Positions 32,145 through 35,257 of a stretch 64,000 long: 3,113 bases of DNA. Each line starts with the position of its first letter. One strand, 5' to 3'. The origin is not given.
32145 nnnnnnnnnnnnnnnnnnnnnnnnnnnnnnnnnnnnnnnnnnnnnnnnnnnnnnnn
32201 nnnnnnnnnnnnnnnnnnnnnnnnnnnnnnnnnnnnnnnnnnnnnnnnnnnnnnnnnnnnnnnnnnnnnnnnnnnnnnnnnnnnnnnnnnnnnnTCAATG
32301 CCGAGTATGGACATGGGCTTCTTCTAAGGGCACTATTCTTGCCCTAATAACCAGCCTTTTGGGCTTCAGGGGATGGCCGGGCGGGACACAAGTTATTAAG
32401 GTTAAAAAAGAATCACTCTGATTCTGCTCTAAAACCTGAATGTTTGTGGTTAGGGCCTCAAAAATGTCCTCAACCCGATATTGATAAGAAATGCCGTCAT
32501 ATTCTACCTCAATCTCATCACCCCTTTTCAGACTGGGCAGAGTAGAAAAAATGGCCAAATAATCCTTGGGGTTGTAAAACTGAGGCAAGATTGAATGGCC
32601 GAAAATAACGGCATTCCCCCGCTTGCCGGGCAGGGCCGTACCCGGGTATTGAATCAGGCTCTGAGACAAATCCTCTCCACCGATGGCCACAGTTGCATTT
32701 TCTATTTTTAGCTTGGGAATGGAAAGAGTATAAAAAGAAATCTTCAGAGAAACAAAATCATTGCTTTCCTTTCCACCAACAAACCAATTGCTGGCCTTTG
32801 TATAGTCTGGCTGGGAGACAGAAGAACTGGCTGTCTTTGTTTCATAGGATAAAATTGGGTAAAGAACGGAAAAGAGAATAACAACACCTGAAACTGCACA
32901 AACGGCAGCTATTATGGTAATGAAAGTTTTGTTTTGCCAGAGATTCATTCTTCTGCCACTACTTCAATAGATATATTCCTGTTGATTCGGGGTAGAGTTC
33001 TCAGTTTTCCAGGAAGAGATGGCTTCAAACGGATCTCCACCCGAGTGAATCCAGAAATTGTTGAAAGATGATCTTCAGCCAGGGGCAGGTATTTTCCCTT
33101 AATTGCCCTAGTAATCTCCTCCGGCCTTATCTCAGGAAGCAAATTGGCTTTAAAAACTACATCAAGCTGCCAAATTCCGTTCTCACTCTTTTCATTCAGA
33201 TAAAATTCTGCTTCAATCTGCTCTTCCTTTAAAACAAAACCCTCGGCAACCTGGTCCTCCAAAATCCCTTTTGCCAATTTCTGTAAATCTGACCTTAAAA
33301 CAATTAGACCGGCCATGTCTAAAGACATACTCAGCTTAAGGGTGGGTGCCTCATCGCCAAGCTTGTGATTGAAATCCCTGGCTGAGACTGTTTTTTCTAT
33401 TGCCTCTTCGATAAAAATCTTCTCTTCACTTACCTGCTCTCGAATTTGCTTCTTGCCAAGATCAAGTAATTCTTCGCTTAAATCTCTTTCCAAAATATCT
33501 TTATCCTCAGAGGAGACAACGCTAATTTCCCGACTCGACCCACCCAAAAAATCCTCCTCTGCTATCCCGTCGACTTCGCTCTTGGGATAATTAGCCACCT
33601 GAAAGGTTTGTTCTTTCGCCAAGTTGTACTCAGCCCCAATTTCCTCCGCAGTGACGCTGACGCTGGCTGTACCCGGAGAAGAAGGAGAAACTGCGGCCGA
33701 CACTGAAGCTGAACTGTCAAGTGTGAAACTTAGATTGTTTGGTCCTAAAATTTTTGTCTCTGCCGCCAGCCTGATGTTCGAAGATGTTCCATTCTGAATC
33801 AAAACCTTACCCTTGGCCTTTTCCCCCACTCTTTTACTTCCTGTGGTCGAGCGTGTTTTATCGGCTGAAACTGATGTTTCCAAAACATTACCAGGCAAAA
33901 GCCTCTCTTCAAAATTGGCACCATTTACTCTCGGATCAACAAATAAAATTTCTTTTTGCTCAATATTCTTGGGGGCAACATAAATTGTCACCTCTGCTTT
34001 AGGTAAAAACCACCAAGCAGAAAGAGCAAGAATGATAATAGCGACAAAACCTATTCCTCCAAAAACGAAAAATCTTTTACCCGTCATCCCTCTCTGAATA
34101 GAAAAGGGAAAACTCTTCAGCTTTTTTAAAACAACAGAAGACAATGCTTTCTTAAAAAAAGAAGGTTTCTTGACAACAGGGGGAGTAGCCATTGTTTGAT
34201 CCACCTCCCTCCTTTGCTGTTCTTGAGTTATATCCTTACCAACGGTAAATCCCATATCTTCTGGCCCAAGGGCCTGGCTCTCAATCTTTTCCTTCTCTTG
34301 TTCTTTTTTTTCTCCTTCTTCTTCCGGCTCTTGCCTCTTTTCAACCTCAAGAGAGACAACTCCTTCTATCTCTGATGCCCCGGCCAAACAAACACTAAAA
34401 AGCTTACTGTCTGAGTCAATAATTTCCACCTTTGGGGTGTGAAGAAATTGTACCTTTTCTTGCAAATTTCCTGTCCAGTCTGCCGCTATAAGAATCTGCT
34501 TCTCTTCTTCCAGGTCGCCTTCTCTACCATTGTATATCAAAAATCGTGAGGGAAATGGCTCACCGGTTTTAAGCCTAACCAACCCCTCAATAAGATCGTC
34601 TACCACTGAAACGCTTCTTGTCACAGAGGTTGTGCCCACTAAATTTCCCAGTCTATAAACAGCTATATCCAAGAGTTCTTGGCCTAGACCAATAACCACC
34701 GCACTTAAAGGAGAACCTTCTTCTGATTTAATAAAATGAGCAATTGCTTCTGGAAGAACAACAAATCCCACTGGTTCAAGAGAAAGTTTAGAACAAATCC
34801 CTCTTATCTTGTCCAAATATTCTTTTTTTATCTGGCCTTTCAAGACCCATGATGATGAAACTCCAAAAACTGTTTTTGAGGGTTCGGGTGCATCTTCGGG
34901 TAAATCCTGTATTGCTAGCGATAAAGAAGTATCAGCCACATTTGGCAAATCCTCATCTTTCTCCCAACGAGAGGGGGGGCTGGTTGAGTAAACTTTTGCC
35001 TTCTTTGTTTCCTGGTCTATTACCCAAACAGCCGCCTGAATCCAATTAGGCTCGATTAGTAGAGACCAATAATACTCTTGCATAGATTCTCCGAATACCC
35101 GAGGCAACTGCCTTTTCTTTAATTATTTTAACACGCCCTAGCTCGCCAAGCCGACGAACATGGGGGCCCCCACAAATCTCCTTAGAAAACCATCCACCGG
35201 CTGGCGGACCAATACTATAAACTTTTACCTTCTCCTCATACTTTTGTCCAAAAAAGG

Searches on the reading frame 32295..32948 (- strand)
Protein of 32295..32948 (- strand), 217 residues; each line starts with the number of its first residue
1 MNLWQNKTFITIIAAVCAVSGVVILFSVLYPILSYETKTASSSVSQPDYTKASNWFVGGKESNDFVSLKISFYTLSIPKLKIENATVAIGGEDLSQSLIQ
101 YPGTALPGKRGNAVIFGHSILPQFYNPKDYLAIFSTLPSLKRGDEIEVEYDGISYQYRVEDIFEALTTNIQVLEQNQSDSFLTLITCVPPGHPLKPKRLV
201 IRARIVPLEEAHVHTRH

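Call 5: search_protein_families(library=pfam, proteins=[window:32295-32948:-], max_evalue=0.01)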
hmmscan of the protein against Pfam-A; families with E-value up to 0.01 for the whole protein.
window:32295-32948:- (217 aa): 1 family
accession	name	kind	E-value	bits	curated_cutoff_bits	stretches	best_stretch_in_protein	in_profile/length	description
PF04203.18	Sortase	-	6.9e-24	84.4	26.6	1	75-205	1-124/125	Sortase domain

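Call 6: search_protein_families(library=ncbifam, proteins=[window:32295-32948:-], max_evalue=0.1)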
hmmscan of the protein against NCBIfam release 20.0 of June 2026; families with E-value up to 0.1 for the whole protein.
window:32295-32948:- (217 aa): 8 families
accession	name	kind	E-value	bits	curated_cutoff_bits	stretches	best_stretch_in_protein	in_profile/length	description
TIGR01076.1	sortase_fam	subfamily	6e-14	52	39.35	1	75-207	3-129/136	sortase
NF033745.1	class_C_sortase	subfamily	1e-12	48.3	160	1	72-203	93-218/220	class C sortase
NF058671.1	sortase_SrtD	exception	7.6e-12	45.3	140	1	15-190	3-171/187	class D sortase, LPxTATN-specific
NF033747.1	class_E_sortase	subfamily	2.5e-11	43.8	160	1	12-202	3-202/211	class E sortase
NF033746.1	class_D_sortase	subfamily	1.8e-10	40.7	165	1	74-204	12-132/135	class D sortase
NF033748.1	class_F_sortase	subfamily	2.7e-07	30.4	166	1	101-187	50-133/155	class F sortase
TIGR03784.1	marine_sortase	equivalog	8.8e-05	22.2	158.25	1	100-190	80-159/174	class GN sortase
NF012015.1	PRK15471.1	equivalog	0.024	13.6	267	1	1-54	25-72/325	LPS O-antigen chain length determinant protein WzzB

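Call 28: search_solved_structures(query=window:32295-32948:-, max_evalue=0.001, show_alignments=1)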
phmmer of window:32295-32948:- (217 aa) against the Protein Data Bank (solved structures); distinct sequences matched with E-value up to 0.001: 16.
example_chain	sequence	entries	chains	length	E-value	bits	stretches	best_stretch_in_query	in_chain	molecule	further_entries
24rr_A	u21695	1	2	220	4e-09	39.8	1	86-209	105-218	Ebp pilus assembly class C sortase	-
4d70_A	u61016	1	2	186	3.5e-08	36.7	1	92-204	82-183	SORTASE FAMILY PROTEIN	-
8gr6_A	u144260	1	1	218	2.4e-06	30.7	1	75-209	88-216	Sortase-like protein, putative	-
4d7w_A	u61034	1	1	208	5.1e-06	29.6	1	72-210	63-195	SORTASE FAMILY PROTEIN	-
3re9_A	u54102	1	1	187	5.8e-06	29.4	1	40-215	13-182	Sortase-like protein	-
2kw8_A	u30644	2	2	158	8e-06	29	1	42-201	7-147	LPXTG-site transpeptidase family protein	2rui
8gmx_A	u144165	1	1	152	2.3e-05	27.4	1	77-217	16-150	Class C sortase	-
8guu_A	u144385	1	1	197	4e-05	26.7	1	75-209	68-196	Sortase-like protein, putative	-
4g1j_A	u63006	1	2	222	6.9e-05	25.9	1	75-212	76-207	Sortase family protein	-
3rbi_A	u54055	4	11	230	7.6e-05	25.8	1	75-212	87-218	Sortase family protein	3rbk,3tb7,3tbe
5k9a_A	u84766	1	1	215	0.00021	24.4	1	95-209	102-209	Putative fimbrial associated sortase-like protein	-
6bwe_A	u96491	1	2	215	0.00021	24.3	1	97-209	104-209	Putative fimbrial associated sortase-like protein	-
3o0p_A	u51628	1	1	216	0.0003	23.8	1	74-208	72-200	Sortase family protein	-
2ln7_A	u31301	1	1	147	0.00036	23.6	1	117-205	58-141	LPXTG-site transpeptidase family protein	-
8t28_A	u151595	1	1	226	0.00051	23.1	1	75-199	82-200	Class C sortase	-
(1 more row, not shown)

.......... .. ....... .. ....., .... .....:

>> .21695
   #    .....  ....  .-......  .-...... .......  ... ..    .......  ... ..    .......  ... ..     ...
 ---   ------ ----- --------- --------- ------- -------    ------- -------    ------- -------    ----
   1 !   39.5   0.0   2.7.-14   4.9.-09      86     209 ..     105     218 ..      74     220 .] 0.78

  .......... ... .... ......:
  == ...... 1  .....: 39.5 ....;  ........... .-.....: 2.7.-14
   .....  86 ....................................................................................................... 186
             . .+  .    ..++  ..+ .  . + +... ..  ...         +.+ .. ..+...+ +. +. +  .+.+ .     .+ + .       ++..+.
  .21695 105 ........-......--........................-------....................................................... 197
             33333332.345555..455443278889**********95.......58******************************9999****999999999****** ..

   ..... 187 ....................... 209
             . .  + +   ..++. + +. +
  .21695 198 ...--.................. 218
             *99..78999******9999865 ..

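Call 48: find_homologous_proteins(query=window:32295-32948:-, max_evalue=1e-10)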
Query window:32295-32948:- (217 aa): 3372 proteins with E <= 1e-10 among 3558 candidates; the best 120 are listed.
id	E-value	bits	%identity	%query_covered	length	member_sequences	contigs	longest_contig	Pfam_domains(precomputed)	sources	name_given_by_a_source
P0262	4.8e-91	322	66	97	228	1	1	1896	PF04203.19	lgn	-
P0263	2.0e-90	320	65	97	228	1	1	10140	PF04203.19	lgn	-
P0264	2.0e-90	320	65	97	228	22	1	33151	PF04203.19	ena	-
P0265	2.6e-90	320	68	97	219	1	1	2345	PF04203.19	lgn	-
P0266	2.6e-90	320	64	97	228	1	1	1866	PF04203.19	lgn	-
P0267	5.7e-90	319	64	97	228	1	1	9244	PF04203.19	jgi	jgi:sortase A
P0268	7.5e-90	318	65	97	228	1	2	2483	PF04203.19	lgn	-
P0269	7.8e-90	318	65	96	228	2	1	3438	PF04203.19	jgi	-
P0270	2.6e-89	316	63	98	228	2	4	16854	PF04203.19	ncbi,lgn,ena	-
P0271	2.8e-89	316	68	96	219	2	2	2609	PF04203.19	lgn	-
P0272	3.2e-89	316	67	94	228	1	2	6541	PF04203.19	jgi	jgi:sortase A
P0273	9.1e-89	315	64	97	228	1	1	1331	PF04203.19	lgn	-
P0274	1.2e-88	314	67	89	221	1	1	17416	PF04203.19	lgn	-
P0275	2.9e-88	313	63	97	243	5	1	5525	PF04203.19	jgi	jgi:sortase A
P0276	5.7e-88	312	66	98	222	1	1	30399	PF04203.19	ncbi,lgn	ncbi:MAG: sortase [Patescibacteria group bacterium]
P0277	7.3e-88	312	63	98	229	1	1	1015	PF04203.19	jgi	-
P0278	9.5e-88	311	65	98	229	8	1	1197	PF04203.19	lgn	-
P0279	1.1e-87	311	61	97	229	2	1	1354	PF04203.19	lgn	-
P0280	1.3e-87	311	64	97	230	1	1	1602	PF04203.19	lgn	-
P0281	2.9e-87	310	64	95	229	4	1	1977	PF04203.19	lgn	-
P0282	3.5e-87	310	64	96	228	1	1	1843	PF04203.19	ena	-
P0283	4.5e-87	309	67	94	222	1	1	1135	PF04203.19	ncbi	-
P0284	8.3e-87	308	64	96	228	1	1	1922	PF04203.19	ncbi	-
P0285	8.7e-87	308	64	96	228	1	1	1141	PF04203.19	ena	-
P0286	1.8e-86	307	62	98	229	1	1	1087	PF04203.19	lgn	-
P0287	1.9e-86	307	64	98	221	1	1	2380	PF04203.19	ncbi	-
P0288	2.5e-86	307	64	97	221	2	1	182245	PF04203.19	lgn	-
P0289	3.6e-86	306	67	93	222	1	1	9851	PF04203.19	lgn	-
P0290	4.7e-86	306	63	97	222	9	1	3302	PF04203.19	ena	-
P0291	7.4e-86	305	70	84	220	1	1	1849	PF04203.19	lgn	-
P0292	7.7e-86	305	70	84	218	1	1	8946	PF04203.19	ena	-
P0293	8.0e-86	305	65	96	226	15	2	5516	PF04203.19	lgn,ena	-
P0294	8.0e-86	305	64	98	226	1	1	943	PF04203.19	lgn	-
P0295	1.0e-85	305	66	94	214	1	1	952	PF04203.19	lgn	-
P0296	1.2e-85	305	67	96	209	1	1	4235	PF04203.19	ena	-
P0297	1.2e-85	304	63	96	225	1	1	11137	PF04203.19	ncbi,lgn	-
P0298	1.3e-85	304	64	95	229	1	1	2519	PF04203.19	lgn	-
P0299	1.6e-85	304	70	84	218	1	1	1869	PF04203.19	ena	-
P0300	1.7e-85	304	65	94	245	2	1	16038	PF04203.19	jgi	-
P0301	2.1e-85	304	69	84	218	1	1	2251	PF04203.19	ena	-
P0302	2.4e-85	304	68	91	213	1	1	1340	PF04203.19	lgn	-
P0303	2.7e-85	303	63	94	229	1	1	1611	PF04203.19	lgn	-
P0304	2.9e-85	303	64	98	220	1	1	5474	PF04203.19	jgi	jgi:sortase A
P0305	3.3e-85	303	68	94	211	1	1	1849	PF04203.19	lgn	-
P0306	4.0e-85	303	62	97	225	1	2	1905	PF04203.19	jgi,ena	-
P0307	4.4e-85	303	61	98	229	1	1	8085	PF04203.19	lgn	-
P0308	4.6e-85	303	63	97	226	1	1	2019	PF04203.19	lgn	-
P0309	4.9e-85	303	60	98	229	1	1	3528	PF04203.19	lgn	-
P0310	5.0e-85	302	63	98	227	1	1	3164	PF04203.19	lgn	-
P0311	6.1e-85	302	62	94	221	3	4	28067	PF04203.19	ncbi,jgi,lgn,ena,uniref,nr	ncbi:MAG: Sortase [Candidatus Woesebacteria bacterium GW2011_GWB1_41_10]|uniref:Sortase n=1 Tax=Cand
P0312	6.8e-85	302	69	84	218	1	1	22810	PF04203.19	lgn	-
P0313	7.1e-85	302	69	85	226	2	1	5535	PF04203.19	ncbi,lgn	-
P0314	8.0e-85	302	69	84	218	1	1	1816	PF04203.19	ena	-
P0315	8.3e-85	302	61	97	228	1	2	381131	PF04203.19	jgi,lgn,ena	-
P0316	8.5e-85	302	69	84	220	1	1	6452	PF04203.19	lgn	-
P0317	9.9e-85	302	69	84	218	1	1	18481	PF04203.19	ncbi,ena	-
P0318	1.0e-84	301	61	97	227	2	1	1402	PF04203.19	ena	-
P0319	1.2e-84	301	66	91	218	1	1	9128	PF04203.19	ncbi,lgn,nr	ncbi:sortase [Candidatus Woesebacteria bacterium]|nr:sortase [Candidatus Woesebacteria bacterium]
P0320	1.4e-84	301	64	98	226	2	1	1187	PF04203.19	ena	-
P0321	1.5e-84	301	69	91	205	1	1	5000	PF04203.19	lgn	-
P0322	1.6e-84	301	63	97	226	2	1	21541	PF04203.19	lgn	-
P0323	2.3e-84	300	63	94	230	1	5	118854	PF04203.19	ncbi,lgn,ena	ncbi:MAG: sortase [Patescibacteria group bacterium]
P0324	2.3e-84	300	63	98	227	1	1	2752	PF04203.19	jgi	jgi:sortase A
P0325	2.6e-84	300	65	93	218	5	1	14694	PF04203.19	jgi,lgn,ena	-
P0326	2.8e-84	300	63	87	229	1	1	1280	PF04203.19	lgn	-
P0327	3.8e-84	300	61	98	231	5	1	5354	PF04203.19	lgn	-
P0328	4.4e-84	299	60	96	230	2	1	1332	PF04203.19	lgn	-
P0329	4.6e-84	299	63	95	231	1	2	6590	PF04203.19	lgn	-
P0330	5.5e-84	299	61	96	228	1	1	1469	PF04203.19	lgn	-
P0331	5.9e-84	299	66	92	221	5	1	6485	PF04203.19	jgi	jgi:sortase A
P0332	6.1e-84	299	67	87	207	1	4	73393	PF04203.19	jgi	-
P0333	8.5e-84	298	64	98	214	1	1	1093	PF04203.19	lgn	-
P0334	8.9e-84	298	62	96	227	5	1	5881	PF04203.19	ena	-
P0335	9.1e-84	298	73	78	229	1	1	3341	PF04203.19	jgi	jgi:sortase A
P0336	9.8e-84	298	64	93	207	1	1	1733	PF04203.19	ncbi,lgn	-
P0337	1.0e-83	298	60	94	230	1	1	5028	PF04203.19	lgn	-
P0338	1.0e-83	298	63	94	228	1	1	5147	PF04203.19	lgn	-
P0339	1.0e-83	298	65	94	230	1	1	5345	PF04203.19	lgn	-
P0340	1.3e-83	298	67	93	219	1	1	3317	PF04203.19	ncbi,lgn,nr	ncbi:MAG: sortase [bacterium]|nr:sortase [bacterium]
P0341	1.4e-83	298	66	89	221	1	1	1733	PF04203.19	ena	-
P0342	1.4e-83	298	61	95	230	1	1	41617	PF04203.19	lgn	-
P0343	1.5e-83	298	60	97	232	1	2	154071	PF04203.19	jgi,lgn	jgi:sortase A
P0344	1.6e-83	298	69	84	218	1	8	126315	PF04203.19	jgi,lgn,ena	jgi:sortase A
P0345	1.6e-83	298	63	94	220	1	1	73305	PF04203.19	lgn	-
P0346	1.7e-83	297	63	94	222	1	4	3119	PF04203.19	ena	-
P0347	1.8e-83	297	60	94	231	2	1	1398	PF04203.19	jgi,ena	-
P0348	1.9e-83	297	62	94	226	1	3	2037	PF04203.19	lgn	-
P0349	2.1e-83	297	62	94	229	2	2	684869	PF04203.19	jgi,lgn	jgi:sortase A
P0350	2.2e-83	297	62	98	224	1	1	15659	PF04203.19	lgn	-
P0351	2.3e-83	297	68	84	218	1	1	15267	PF04203.19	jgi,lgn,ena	-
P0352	2.4e-83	297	60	94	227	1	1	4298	PF04203.19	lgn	-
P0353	2.4e-83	297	63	97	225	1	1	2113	PF04203.19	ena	-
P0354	2.5e-83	297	61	94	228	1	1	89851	PF04203.19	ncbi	-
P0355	2.6e-83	297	64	90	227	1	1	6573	PF04203.19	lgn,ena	-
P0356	2.9e-83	297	61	94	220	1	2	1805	PF04203.19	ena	-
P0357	3.4e-83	296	61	96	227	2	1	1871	PF04203.19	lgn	-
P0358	3.7e-83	296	59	96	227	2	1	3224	PF04203.19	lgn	-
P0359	3.8e-83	296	65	94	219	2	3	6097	PF04203.19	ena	-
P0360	3.9e-83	296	62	95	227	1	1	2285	PF04203.19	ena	-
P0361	4.0e-83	296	65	92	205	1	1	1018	PF04203.19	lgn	-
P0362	4.5e-83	296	64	90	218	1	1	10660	PF04203.19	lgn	-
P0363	5.0e-83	296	63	94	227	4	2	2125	PF04203.19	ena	-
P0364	5.0e-83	296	60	94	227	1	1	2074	PF04203.19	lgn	-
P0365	5.2e-83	296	59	93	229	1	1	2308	PF04203.19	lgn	-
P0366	5.3e-83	296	64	97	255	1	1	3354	PF04203.19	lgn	-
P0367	5.3e-83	296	61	94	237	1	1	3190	PF04203.19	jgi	-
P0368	5.4e-83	296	62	94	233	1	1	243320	PF04203.19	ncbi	-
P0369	5.6e-83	296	63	96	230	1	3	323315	PF04203.19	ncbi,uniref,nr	ncbi:hypothetical protein A2V61_03620 [Candidatus Woesebacteria bacterium RBG_19FT_COMBO_47_8]|unire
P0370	5.7e-83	296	63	91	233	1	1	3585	PF04203.19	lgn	-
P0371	5.8e-83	296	61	94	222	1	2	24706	PF04203.19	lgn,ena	-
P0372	5.8e-83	296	62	96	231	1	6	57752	PF04203.19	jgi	jgi:sortase A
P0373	6.6e-83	296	68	84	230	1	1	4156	PF04203.19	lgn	-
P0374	6.6e-83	296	63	96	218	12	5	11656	PF04203.19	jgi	-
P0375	7.3e-83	295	61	98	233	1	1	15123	PF04203.19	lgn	-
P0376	8.3e-83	295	61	96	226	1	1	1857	PF04203.19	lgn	-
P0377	8.6e-83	295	62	94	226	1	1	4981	PF04203.19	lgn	-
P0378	9.6e-83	295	62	93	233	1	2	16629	PF04203.19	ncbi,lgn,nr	ncbi:sortase [Candidatus Woesebacteria bacterium]|nr:sortase [Candidatus Woesebacteria bacterium]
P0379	9.9e-83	295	63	96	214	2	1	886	PF04203.19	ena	-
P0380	1.1e-82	295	66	91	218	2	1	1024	PF04203.19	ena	-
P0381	1.1e-82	295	75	75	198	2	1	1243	PF04203.19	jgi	jgi:sortase A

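Call 75: find_encoding_contigs(protein=P0288, flank=6000, max_places=1)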
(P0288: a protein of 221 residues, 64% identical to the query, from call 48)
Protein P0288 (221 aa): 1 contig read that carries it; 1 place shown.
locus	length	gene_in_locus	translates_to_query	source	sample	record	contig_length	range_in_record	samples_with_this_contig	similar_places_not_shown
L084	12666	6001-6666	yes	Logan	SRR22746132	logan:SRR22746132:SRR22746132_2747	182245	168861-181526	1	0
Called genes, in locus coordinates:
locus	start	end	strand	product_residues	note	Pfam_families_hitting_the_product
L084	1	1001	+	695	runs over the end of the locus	PF17854:FtsK_alpha, PF01580:FtsK_SpoIIIE, PF09397:FtsK_gamma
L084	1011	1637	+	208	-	PF12844:HTH_19 (weak), PF13413:HTH_25, PF09136:Glucodextran_B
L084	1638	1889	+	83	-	-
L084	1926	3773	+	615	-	PF01411:tRNA-synt_2c, PF07973:tRNA_SAD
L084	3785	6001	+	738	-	-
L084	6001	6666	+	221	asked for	PF04203:Sortase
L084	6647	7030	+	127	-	PF03652:RuvX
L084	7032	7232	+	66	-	-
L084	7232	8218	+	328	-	PF02618:YceG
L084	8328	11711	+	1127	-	PF04563:RNA_pol_Rpb2_1, PF04561:RNA_pol_Rpb2_2, PF04565:RNA_pol_Rpb2_3, PF10385:RNA_pol_Rpb2_45, PF00562:RNA_pol_Rpb2_6, PF04560:RNA_pol_Rpb2_7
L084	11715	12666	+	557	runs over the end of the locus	?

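Call 76: find_encoding_contigs(protein=P0323, flank=6000, max_places=1)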
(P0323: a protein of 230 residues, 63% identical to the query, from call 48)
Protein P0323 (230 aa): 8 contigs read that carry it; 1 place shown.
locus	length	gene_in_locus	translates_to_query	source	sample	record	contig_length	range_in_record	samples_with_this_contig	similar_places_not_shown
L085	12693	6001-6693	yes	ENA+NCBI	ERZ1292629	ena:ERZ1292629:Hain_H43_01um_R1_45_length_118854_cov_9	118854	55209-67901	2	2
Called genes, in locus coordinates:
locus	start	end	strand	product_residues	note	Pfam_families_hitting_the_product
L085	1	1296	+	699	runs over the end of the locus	PF17854:FtsK_alpha, PF01580:FtsK_SpoIIIE, PF09397:FtsK_gamma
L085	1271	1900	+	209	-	PF13413:HTH_25, PF09136:Glucodextran_B (weak)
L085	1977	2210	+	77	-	-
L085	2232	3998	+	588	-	PF01411:tRNA-synt_2c, PF07973:tRNA_SAD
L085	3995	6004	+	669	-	-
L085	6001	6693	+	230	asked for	PF04203:Sortase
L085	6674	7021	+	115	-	PF03652:RuvX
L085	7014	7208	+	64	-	-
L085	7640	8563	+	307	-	PF02618:YceG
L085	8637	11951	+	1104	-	PF04563:RNA_pol_Rpb2_1, PF04561:RNA_pol_Rpb2_2, PF04565:RNA_pol_Rpb2_3, PF10385:RNA_pol_Rpb2_45, PF00562:RNA_pol_Rpb2_6, PF04560:RNA_pol_Rpb2_7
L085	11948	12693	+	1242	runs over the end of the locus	PF04997:RNA_pol_Rpb1_1, PF00623:RNA_pol_Rpb1_2, PF04983:RNA_pol_Rpb1_3, PF04998:RNA_pol_Rpb1_5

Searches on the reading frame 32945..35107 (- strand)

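Call 5: search_protein_families(library=pfam, proteins=[window:32945-35107:-], max_evalue=0.01)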
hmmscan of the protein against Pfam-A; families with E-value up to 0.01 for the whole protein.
window:32945-35107:- (720 aa): 1 family
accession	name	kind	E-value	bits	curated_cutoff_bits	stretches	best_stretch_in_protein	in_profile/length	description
PF04865.19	Baseplate_J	-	0.00023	21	21.1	1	428-524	20-110/255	Baseplate J-like protein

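Call 6: search_protein_families(library=ncbifam, proteins=[window:32945-35107:-], max_evalue=0.1)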
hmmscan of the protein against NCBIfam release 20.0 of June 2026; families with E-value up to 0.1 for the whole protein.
window:32945-35107:- (720 aa): 0 families
